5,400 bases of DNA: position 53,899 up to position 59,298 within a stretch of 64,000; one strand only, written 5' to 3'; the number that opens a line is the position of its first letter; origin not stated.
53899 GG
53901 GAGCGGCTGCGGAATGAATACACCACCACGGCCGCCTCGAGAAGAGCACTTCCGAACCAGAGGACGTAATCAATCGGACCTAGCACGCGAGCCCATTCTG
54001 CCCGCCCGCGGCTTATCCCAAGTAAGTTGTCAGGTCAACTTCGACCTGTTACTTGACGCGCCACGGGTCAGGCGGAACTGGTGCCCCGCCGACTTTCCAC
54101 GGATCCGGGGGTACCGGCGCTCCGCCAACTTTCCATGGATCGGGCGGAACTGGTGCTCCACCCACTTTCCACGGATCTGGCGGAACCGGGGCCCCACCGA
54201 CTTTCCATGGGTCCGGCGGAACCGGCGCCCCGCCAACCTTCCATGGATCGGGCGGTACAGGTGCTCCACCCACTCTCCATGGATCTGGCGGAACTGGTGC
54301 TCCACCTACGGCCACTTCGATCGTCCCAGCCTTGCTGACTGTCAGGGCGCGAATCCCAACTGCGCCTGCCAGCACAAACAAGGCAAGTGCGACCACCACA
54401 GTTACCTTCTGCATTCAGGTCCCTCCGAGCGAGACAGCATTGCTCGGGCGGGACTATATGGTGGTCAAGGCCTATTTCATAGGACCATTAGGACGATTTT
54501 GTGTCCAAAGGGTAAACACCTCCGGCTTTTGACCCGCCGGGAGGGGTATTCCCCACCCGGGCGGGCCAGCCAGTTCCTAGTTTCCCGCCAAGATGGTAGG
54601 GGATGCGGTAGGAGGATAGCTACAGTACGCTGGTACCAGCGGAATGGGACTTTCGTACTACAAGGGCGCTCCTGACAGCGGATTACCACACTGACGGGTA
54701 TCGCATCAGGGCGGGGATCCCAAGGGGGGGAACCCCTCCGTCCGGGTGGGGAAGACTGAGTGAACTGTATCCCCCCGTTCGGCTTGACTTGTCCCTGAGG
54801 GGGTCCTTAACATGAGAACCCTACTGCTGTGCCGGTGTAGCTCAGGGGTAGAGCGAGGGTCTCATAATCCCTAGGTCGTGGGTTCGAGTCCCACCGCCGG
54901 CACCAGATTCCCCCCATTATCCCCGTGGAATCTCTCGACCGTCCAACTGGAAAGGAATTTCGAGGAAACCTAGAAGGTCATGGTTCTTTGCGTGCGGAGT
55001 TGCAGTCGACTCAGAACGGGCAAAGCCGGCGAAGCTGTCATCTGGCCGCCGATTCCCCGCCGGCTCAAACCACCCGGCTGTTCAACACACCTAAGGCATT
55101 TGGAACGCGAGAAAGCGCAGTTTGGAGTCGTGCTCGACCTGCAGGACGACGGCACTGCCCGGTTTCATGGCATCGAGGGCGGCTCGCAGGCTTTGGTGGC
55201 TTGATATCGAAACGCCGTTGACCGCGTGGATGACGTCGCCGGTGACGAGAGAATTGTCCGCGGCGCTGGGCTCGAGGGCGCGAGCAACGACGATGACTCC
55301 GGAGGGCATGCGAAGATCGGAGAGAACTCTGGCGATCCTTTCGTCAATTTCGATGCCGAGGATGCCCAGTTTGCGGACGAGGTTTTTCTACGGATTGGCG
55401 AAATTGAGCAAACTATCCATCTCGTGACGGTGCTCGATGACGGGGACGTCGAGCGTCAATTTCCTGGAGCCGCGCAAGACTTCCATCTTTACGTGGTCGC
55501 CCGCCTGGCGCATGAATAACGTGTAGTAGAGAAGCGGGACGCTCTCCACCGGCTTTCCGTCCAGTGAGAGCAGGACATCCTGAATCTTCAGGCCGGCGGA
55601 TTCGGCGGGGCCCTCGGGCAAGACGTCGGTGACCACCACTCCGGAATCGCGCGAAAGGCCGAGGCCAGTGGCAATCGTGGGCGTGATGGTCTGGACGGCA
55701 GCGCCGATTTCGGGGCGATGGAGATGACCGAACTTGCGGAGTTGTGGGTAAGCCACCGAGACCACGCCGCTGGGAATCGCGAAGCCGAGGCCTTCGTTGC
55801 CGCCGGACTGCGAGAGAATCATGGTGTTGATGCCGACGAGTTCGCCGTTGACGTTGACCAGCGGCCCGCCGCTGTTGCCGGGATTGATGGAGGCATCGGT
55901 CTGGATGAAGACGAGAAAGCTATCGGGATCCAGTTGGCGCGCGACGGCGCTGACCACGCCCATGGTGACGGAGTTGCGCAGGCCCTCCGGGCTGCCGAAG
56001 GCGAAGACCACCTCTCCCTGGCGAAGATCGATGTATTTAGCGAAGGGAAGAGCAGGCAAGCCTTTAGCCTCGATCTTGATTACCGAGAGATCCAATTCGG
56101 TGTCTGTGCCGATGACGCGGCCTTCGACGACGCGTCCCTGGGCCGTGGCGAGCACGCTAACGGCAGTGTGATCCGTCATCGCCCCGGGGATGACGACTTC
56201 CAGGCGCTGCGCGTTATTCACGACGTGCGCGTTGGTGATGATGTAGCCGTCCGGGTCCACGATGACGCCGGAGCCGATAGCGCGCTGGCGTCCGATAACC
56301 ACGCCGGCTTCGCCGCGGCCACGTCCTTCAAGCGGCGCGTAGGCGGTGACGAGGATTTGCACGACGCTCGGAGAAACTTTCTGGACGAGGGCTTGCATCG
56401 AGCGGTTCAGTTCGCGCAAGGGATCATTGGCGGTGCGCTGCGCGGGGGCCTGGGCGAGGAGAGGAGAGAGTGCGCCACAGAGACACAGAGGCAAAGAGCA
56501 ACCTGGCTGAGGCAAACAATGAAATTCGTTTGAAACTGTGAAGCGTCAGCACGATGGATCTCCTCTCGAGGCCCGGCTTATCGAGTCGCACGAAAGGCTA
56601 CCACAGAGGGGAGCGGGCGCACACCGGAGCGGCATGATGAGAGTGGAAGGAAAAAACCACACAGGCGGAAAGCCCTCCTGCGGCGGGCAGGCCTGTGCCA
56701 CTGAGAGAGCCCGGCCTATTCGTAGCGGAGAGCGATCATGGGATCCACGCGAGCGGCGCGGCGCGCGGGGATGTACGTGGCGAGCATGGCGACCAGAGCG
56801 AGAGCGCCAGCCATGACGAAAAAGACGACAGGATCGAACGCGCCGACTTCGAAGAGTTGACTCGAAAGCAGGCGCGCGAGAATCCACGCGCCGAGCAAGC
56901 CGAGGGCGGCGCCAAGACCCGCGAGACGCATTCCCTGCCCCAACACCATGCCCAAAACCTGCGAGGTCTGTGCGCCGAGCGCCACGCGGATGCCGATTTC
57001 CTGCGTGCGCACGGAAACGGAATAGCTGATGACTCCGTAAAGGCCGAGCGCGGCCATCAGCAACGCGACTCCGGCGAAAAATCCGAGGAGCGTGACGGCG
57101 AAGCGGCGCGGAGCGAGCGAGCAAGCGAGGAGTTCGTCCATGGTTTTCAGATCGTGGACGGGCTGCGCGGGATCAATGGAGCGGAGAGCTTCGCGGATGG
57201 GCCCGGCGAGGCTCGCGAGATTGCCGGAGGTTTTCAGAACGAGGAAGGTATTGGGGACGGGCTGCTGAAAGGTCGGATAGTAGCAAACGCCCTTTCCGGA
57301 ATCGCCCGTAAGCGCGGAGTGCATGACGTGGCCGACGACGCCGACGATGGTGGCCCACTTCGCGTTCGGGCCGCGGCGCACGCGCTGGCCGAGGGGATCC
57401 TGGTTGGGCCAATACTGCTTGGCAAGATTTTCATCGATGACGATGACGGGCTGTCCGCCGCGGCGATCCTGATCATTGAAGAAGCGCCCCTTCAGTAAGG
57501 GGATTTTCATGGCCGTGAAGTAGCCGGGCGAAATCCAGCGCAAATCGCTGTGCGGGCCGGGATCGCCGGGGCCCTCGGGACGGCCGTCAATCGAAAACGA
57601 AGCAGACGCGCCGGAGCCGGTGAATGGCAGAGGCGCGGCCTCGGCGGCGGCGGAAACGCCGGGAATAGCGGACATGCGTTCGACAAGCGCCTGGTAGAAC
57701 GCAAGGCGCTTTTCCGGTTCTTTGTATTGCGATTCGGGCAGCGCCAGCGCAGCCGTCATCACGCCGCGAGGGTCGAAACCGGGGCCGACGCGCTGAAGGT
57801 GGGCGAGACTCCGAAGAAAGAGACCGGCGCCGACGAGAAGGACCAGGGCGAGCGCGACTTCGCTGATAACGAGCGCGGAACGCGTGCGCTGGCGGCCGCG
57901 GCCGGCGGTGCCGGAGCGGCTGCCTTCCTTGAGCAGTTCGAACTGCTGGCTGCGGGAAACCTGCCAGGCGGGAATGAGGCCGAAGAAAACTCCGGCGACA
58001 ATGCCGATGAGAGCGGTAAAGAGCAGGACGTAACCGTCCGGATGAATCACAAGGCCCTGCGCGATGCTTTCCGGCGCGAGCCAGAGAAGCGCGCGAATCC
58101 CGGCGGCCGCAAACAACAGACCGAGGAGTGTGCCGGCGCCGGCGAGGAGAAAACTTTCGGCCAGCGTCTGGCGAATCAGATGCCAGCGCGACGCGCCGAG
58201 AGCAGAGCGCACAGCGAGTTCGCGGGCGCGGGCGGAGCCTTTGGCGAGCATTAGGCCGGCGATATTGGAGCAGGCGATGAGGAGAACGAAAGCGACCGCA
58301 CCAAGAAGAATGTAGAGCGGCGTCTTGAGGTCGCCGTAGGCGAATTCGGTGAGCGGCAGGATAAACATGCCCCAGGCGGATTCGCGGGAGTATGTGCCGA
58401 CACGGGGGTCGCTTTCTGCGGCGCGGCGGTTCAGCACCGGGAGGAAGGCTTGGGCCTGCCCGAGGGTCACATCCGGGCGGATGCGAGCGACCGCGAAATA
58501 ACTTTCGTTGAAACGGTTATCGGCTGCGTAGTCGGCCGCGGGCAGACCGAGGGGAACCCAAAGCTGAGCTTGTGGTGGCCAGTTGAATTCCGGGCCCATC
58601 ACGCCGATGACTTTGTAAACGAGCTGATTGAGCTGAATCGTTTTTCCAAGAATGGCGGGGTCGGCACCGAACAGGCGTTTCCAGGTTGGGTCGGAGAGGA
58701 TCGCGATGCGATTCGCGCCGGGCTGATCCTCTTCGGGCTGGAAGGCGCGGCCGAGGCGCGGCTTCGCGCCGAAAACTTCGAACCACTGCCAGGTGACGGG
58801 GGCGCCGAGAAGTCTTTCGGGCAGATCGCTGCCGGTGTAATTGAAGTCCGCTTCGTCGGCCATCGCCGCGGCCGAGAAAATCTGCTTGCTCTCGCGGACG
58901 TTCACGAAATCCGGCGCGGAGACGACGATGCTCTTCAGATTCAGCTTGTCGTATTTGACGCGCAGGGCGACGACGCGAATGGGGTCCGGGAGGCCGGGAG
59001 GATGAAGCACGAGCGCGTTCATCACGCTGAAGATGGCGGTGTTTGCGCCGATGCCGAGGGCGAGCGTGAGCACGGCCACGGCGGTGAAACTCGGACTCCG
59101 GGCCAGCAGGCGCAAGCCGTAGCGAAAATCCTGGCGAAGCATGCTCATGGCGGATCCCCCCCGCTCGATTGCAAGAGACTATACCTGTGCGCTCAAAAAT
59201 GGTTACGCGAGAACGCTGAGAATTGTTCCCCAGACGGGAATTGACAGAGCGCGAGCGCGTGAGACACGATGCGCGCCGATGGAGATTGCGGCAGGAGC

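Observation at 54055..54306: Seven perfect 12-aa repeats (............) whose 36-bp DNA units differ only at synonymous sites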

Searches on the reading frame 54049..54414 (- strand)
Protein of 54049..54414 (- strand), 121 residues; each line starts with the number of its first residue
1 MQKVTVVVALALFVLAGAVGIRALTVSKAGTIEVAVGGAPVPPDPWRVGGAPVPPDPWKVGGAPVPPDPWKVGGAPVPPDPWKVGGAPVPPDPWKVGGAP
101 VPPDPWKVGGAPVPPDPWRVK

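Call 5: search_protein_families(library=pfam, proteins=[window:54049-54414:-], max_evalue=0.1)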
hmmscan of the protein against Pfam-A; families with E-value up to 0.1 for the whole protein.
window:54049-54414:- (121 aa): 2 families
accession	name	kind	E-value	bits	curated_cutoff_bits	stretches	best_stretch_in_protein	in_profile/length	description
PF18969.5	DUF5708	-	0.003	17.8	26.9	1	4-39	13-48/60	Family of unknown function (DUF5708)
PF06346.17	Drf_FH1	-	0.027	14.7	40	1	37-117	53-135/157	Formin Homology Region 1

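Call 6: find_homologous_proteins(query=window:54049-54414:-, max_evalue=0.001)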
Query window:54049-54414:- (121 aa): 40 proteins with E <= 0.001 among 8000 candidates.
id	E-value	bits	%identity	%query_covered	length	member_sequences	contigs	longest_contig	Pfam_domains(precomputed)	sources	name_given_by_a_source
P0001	7.0e-43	164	98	69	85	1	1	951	-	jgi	jgi:hypothetical protein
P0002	2.8e-20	90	59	66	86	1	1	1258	-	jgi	-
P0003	2.5e-18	84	61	45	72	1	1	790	-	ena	-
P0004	8.1e-18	82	61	49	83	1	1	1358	-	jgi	jgi:hypothetical protein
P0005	8.2e-18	82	54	68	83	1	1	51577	-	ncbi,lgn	ncbi:MAG TPA: hypothetical protein VGI16_12915 [Candidatus Acidoferrum sp.]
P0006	2.7e-17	81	63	45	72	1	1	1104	-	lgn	-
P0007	3.9e-17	80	63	46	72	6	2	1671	-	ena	-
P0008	4.2e-17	80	59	59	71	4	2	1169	-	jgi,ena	-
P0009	4.8e-17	80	57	59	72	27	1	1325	-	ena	-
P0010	6.2e-17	80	57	59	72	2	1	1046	-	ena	-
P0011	1.7e-16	78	57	59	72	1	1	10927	-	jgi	jgi:hypothetical protein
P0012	2.4e-16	78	64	45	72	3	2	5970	-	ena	-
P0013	3.0e-16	77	61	45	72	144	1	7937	-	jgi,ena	-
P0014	4.3e-16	77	58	58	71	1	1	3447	-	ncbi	-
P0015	7.5e-16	76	61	45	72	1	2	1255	-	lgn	-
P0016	1.1e-15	76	54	59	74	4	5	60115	-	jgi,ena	jgi:hypothetical protein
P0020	2.1e-14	71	53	66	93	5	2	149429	-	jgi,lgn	jgi:hypothetical protein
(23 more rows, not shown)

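Call 9: find_encoding_contigs(protein=P0005, flank=8000, max_places=2)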
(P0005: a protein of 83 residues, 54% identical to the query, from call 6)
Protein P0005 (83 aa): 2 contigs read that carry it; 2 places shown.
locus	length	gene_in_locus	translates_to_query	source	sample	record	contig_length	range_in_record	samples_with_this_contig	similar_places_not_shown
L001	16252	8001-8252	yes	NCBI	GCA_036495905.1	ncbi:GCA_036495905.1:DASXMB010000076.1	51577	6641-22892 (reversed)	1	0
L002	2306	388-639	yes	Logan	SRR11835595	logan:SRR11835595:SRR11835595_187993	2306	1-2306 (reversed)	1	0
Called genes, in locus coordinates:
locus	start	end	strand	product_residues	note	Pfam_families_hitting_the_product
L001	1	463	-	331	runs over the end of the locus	PF00356:LacI (weak), PF00532:Peripla_BP_1, PF13407:Peripla_BP_4, PF13377:Peripla_BP_3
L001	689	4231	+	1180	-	PF13620:CarboxypepD_reg, PF13715:CarbopepD_reg_2, PF25183:OMP_b-brl_4, PF00593:TonB_dep_Rec_b-barrel (weak)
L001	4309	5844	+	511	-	PF01229:Glyco_hydro_39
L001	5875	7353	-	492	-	PF10091:Glycoamylase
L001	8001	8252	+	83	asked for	-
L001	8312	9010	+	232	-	-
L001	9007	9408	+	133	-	-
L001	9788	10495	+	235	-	PF06271:RDD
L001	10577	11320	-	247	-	PF02463:SMC_N (weak), PF00005:ABC_tran, PF13304:AAA_21 (faint)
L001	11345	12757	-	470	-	PF25917:BSH_RND (weak), PF25984:BSH_YknX (weak), PF25885:HH_EMRA (weak), PF25954:Beta-barrel_RND_2 (faint), PF25876:HH_MFP_RND, PF25990:Beta-barrel_YknX, PF25989:YknX_C (weak)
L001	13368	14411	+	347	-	PF00356:LacI, PF00532:Peripla_BP_1, PF13407:Peripla_BP_4 (weak), PF13377:Peripla_BP_3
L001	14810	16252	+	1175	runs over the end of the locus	PF13620:CarboxypepD_reg, PF25183:OMP_b-brl_4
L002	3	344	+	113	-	?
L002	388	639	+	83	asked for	-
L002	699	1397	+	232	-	-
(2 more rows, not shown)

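Call 10: find_encoding_contigs(protein=P0020, flank=8000, max_places=2)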
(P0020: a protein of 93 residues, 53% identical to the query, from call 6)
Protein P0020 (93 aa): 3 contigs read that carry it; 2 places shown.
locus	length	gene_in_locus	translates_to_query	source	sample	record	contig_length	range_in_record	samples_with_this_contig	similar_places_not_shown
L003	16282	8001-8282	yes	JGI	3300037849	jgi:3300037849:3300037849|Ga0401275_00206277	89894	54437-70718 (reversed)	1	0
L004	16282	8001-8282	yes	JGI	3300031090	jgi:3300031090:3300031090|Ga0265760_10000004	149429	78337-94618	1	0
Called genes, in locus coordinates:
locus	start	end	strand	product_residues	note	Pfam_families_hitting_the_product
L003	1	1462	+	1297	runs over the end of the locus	PF05359:DUF748, PF05170:AsmA (faint), PF27051:TamB_N (faint), PF04357:TamB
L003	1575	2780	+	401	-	PF00266:Aminotran_5, PF22580:KYNU_C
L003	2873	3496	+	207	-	PF01135:PCMT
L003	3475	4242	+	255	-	PF00535:Glycos_transf_2, PF13641:Glyco_tranf_2_3 (weak)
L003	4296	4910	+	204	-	-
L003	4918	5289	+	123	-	PF01022:HTH_5 (weak), PF13412:HTH_24 (weak), PF13601:HTH_34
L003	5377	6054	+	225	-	PF01255:Prenyltransf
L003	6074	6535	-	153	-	PF00293:NUDIX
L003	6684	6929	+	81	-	-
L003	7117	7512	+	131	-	PF13620:CarboxypepD_reg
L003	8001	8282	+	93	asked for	-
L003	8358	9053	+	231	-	-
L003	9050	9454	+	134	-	-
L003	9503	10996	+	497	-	PF01171:ATP_bind_3, PF11734:TilS_C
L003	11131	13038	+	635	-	PF06480:FtsH_ext, PF06068:TIP49 (weak), PF00004:AAA, PF07728:AAA_5 (weak), PF17862:AAA_lid_3, PF01434:Peptidase_M41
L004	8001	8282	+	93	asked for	-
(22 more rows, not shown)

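Call 11: find_encoding_contigs(protein=P0016, flank=8000, max_places=2)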
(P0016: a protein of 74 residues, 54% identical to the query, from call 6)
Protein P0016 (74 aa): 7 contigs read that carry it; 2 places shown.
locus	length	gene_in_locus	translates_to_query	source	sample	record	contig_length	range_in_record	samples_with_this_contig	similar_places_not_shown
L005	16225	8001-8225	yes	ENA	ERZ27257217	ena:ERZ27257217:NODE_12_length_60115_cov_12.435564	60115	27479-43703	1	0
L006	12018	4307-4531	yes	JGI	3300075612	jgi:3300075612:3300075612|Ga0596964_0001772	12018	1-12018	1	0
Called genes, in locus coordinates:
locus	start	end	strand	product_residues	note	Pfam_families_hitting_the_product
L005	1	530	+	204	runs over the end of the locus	-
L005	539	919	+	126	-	PF01022:HTH_5 (weak), PF13601:HTH_34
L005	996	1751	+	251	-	PF01255:Prenyltransf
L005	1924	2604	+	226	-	PF04542:Sigma70_r2, PF08281:Sigma70_r4_2, PF22233:PhyR_sigma-like (weak)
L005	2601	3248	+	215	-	-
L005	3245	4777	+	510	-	-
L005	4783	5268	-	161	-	PF00293:NUDIX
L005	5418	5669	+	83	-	-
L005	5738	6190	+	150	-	PF13620:CarboxypepD_reg, PF13715:CarbopepD_reg_2 (faint)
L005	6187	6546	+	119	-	PF17210:SdrD_B (weak), PF13620:CarboxypepD_reg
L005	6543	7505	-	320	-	PF00781:DAGK_cat, PF19279:YegS_C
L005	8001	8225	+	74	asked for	-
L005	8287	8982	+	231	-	-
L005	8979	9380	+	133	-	-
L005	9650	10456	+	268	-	PF06271:RDD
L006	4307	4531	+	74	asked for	-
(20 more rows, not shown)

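Call 21: find_encoding_contigs(protein=P0001, flank=3000, max_places=3)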
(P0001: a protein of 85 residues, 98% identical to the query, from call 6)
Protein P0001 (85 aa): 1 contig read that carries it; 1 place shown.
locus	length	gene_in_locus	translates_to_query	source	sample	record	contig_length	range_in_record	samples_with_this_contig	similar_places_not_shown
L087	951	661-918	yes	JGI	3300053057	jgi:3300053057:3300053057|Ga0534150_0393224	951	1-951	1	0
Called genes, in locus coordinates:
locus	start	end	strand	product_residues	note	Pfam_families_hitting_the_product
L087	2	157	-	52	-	?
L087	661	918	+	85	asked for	-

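Call 30: search_protein_families(library=ncbifam, proteins=[window:54049-54414:-, P0013, P0020], max_evalue=1)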
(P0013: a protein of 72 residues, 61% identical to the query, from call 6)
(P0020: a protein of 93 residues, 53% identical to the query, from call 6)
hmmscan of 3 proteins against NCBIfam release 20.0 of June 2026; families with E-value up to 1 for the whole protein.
window:54049-54414:- (121 aa): 0 families

P0013 (72 aa): 2 families
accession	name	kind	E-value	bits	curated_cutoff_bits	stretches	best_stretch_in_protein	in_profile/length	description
NF033216.1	lipo_YgdI_YgdR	subfamily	0.2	11.6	42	1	6-38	6-37/71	YgdI/YgdR family lipoprotein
TIGR03846.1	sulfopy_beta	equivalog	0.25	11.2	221.5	1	20-38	57-77/182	sulfopyruvate decarboxylase subunit beta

P0020 (93 aa): 0 families

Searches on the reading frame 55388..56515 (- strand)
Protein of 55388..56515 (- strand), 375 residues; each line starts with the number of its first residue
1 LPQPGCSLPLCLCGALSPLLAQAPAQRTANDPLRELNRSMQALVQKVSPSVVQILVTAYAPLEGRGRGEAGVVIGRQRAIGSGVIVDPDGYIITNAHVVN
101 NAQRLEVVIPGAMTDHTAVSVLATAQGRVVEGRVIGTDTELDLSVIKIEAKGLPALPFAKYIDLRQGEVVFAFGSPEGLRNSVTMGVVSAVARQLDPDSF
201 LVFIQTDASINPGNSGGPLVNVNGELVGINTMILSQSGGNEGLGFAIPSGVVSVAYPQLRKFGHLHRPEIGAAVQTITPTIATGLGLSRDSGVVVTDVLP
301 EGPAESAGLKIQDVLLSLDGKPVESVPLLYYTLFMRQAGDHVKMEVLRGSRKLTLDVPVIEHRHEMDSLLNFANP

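Call 5: search_protein_families(library=pfam, proteins=[window:55388-56515:-], max_evalue=0.1)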
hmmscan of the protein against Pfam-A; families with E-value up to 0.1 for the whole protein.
window:55388-56515:- (375 aa): 6 families
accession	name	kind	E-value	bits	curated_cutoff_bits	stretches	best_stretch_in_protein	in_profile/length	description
PF13365.12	Trypsin_2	-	2.3e-34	119.6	27.6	1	81-229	1-144/144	Trypsin-like peptidase domain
PF00089.32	Trypsin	-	9.9e-19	68.5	20.6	1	78-249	24-213/220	Trypsin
PF13180.12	PDZ_2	-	6.7e-14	52.4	27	1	270-359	3-80/80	PDZ domain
PF00595.29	PDZ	-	7.2e-11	42.7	23.2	1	286-347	23-81/81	PDZ domain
PF17820.7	PDZ_6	-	1.4e-08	34.8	27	1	294-348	1-54/54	PDZ domain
PF10459.15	Peptidase_S46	-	0.00015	21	22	1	206-230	626-650/698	Peptidase S46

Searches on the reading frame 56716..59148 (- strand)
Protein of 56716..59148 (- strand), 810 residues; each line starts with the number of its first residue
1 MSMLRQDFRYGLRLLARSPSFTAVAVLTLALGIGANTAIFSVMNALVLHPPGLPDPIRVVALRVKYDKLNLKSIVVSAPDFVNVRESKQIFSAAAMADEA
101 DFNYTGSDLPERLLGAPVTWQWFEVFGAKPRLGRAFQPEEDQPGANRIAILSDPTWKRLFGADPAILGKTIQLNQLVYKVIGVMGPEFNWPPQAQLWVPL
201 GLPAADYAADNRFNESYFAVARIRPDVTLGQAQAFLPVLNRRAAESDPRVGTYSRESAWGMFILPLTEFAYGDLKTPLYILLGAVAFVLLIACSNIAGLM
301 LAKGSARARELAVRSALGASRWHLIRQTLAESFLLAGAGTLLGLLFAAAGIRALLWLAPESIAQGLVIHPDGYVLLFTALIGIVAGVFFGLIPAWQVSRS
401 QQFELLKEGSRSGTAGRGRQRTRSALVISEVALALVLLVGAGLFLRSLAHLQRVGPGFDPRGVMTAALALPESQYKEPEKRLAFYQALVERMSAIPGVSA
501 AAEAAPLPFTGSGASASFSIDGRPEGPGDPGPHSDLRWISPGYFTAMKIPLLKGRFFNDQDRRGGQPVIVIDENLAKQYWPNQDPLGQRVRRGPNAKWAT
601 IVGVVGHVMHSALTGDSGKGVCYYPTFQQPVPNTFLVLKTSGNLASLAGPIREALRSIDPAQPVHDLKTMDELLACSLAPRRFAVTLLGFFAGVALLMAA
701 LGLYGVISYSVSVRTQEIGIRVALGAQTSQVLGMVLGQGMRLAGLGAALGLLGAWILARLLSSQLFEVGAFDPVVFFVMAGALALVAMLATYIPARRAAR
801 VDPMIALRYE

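Call 5: search_protein_families(library=pfam, proteins=[window:56716-59148:-], max_evalue=0.1)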
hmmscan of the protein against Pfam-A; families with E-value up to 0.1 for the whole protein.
window:56716-59148:- (810 aa): 2 families
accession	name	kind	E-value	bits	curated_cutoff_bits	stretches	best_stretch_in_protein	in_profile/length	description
PF12704.14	MacB_PCD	-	5.8e-37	128.4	27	2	22-234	1-202/207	MacB-like periplasmic core domain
PF02687.27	FtsX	-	1.2e-27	96.8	25.5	2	690-803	2-120/120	FtsX-like permease C-terminal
